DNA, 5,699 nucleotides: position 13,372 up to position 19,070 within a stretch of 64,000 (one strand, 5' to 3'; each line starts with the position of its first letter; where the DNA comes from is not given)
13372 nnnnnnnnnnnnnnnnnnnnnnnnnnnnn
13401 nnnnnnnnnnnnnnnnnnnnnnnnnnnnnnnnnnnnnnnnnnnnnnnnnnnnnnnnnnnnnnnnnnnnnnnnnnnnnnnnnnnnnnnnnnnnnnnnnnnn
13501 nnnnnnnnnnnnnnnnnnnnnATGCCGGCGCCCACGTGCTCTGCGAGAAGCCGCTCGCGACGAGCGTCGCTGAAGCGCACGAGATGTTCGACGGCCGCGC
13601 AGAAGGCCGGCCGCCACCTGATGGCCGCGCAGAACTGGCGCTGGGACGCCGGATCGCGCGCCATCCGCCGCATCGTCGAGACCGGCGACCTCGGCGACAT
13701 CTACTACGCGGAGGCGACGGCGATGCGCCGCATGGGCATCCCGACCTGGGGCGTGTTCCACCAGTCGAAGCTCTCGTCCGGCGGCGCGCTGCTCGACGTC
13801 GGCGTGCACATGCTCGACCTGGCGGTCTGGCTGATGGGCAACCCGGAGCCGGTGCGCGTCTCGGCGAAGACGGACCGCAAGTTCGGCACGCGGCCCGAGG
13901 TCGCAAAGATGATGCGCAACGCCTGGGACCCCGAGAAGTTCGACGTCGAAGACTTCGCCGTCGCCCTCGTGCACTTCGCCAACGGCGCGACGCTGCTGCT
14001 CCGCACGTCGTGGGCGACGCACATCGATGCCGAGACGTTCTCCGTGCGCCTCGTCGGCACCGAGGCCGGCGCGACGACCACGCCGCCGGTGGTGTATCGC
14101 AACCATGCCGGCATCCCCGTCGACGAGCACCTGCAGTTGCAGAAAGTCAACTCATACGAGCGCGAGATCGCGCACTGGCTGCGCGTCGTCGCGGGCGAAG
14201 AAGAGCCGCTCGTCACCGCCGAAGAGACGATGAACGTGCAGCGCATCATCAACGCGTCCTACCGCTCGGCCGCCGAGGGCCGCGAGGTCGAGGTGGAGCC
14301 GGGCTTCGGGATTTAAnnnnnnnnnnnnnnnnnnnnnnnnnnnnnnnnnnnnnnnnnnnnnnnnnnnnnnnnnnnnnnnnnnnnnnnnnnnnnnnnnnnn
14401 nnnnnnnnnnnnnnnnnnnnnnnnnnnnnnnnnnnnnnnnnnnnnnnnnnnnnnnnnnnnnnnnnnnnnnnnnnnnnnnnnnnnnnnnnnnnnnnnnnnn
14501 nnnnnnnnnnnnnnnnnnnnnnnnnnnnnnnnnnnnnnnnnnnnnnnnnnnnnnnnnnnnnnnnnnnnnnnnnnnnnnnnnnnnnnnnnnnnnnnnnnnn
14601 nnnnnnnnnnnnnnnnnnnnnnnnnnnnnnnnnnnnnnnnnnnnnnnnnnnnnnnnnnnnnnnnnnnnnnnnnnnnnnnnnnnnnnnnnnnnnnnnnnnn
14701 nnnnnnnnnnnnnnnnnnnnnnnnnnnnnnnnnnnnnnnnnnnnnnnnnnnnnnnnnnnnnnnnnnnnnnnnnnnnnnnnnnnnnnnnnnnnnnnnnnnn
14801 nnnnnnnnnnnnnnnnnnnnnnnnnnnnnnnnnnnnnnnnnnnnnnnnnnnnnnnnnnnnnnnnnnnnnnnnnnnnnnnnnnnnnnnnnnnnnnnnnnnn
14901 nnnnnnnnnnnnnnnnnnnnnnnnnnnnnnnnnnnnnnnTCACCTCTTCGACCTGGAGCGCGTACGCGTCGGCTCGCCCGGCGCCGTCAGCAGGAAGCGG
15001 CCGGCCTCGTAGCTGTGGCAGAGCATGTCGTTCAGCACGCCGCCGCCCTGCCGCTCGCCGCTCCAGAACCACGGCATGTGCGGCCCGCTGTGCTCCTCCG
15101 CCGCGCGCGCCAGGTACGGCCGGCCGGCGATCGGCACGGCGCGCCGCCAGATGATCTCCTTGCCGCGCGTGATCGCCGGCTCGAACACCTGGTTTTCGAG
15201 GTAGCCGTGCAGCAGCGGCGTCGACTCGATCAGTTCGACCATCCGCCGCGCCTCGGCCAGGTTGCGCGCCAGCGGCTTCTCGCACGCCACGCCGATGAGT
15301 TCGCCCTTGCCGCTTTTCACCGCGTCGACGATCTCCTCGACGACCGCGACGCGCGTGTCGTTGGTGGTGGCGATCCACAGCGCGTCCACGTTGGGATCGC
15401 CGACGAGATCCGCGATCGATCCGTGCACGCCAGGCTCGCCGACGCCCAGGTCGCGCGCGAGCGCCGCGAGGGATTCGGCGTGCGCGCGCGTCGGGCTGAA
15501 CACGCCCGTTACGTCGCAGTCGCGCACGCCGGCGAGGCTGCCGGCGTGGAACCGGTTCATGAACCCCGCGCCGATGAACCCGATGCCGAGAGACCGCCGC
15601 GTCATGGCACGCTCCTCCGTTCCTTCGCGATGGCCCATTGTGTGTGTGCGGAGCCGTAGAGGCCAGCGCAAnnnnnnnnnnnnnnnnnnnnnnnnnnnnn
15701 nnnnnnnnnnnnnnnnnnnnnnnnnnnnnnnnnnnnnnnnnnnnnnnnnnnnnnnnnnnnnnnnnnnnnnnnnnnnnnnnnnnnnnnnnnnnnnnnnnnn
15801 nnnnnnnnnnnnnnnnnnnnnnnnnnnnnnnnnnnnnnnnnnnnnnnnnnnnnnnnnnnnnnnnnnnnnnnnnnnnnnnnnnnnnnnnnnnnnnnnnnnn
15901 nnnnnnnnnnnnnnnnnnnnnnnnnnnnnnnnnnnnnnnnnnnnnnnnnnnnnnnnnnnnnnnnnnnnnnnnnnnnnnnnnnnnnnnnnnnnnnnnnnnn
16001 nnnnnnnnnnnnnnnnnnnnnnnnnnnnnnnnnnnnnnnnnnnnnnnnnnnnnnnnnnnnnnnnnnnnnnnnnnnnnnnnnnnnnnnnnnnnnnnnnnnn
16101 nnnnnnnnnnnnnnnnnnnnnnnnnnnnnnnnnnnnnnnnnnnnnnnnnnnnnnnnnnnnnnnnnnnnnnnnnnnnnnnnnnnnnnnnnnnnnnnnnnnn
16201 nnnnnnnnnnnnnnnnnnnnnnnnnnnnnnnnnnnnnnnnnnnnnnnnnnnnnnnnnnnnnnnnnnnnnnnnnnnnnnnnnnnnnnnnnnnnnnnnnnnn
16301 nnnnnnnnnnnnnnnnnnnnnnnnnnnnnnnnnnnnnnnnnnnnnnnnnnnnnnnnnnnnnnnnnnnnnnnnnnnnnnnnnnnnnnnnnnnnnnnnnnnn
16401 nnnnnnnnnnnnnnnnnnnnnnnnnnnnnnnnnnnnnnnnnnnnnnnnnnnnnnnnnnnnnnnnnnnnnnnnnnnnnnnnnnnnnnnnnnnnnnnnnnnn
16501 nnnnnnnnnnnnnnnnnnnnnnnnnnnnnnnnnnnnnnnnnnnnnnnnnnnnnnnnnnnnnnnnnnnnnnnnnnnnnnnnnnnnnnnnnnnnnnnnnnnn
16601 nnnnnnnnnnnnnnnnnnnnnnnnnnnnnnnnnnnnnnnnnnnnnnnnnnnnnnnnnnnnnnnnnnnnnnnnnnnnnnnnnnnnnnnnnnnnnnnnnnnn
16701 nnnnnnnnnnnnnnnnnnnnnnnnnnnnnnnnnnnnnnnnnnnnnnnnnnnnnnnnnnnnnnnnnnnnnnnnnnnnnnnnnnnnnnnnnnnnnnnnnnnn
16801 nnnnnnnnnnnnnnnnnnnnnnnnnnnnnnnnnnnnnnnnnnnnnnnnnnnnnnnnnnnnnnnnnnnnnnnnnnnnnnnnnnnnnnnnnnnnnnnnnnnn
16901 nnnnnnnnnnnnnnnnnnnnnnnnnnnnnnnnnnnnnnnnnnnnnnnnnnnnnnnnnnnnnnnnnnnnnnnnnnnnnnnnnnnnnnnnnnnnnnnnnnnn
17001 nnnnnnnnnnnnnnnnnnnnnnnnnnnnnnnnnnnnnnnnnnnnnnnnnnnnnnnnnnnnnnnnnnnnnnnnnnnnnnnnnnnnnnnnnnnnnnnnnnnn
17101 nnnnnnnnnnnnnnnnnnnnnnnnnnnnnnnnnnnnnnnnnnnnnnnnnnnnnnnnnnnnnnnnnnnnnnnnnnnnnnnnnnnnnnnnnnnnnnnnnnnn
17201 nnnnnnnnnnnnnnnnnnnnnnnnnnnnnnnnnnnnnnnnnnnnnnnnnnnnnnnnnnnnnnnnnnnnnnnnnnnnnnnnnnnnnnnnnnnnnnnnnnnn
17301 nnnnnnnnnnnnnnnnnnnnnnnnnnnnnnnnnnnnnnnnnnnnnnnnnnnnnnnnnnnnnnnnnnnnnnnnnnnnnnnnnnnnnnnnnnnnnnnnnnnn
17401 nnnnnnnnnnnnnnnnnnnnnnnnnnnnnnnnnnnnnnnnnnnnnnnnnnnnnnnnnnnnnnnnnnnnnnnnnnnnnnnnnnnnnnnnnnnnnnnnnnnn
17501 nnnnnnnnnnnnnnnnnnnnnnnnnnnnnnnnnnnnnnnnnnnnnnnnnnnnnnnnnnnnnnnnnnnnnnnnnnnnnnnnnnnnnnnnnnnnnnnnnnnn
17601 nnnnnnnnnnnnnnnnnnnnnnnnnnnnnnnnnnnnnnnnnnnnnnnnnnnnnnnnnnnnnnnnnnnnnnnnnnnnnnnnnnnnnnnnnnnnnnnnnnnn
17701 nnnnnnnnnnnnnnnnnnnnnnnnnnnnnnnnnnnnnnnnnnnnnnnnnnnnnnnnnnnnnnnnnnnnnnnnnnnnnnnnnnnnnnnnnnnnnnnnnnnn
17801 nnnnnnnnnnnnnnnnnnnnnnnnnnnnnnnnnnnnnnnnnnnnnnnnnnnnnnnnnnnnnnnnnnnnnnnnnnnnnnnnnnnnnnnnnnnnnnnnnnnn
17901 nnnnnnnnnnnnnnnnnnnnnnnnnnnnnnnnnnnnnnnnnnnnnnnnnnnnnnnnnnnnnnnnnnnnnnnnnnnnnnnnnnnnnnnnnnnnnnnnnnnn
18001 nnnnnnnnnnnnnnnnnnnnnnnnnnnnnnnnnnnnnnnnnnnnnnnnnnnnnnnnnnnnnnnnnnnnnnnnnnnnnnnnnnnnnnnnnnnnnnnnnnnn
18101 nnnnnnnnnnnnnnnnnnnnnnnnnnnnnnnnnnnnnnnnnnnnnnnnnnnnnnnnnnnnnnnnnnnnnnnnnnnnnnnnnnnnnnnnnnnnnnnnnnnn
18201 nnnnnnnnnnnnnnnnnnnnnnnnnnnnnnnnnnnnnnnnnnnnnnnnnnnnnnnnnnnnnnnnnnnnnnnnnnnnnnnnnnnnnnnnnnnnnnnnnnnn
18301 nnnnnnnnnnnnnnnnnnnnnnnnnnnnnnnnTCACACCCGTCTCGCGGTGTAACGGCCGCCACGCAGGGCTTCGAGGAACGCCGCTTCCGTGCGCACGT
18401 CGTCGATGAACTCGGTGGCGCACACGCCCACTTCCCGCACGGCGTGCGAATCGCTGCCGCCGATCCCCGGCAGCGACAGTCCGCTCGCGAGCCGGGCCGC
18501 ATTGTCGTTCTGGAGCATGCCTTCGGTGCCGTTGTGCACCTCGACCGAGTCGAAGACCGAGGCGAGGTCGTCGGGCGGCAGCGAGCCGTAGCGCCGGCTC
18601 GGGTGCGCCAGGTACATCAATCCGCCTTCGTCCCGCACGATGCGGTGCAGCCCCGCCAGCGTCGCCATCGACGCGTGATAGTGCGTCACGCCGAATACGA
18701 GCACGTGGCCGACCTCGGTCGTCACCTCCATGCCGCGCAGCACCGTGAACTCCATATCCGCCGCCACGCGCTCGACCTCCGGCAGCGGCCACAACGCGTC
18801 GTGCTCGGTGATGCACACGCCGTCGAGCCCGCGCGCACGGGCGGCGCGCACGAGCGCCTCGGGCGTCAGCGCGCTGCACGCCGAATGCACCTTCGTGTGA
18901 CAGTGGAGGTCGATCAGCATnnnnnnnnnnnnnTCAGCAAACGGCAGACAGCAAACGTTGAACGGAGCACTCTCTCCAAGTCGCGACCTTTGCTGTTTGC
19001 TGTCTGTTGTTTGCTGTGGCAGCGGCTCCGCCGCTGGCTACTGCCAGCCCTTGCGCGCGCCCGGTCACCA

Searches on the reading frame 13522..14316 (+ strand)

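Call 42: search_protein_families(library=pfam, proteins=[window:13522-14316:+], max_evalue=0.0001)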
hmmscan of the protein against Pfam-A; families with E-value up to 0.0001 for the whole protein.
window:13522-14316:+ (264 aa): 2 families
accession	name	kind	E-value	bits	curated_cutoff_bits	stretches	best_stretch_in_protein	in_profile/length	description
PF02894.22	GFO_IDH_MocA_C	-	2.6e-26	93.2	22.9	1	51-258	3-218/218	Oxidoreductase family, C-terminal alpha/beta domain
PF22725.1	GFO_IDH_MocA_C3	-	5.5e-24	85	27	1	46-183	2-122/124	GFO/IDH/MocA C-terminal domain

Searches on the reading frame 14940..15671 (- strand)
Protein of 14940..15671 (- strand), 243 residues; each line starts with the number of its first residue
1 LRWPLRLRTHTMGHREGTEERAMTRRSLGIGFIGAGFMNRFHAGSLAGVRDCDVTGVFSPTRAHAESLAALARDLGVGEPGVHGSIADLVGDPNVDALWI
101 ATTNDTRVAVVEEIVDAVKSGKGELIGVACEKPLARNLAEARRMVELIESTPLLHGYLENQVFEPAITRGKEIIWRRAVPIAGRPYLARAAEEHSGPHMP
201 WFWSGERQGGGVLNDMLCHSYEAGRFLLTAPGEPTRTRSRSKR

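Call 43: search_protein_families(library=pfam, proteins=[window:14940-15671:-], max_evalue=0.0001)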
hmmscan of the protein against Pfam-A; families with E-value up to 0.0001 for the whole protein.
window:14940-15671:- (243 aa): 2 families
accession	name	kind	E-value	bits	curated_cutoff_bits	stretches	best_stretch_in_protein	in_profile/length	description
PF01408.29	GFO_IDH_MocA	-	9.7e-16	59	24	1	29-151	2-112/120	Oxidoreductase family, NAD-binding Rossmann fold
PF22725.1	GFO_IDH_MocA_C3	-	2.8e-05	24.5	27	1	183-235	14-66/124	GFO/IDH/MocA C-terminal domain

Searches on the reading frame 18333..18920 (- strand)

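Call 43: search_protein_families(library=pfam, proteins=[window:18333-18920:-], max_evalue=0.0001)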
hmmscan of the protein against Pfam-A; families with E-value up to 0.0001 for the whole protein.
window:18333-18920:- (195 aa): 2 families
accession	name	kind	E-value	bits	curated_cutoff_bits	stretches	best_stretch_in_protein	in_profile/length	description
PF13263.12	PHP_C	-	2.7e-17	62.5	21.3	1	137-189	3-55/56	PHP-associated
PF02811.25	PHP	-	5.2e-10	40.3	26.4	1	4-69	1-66/164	PHP domain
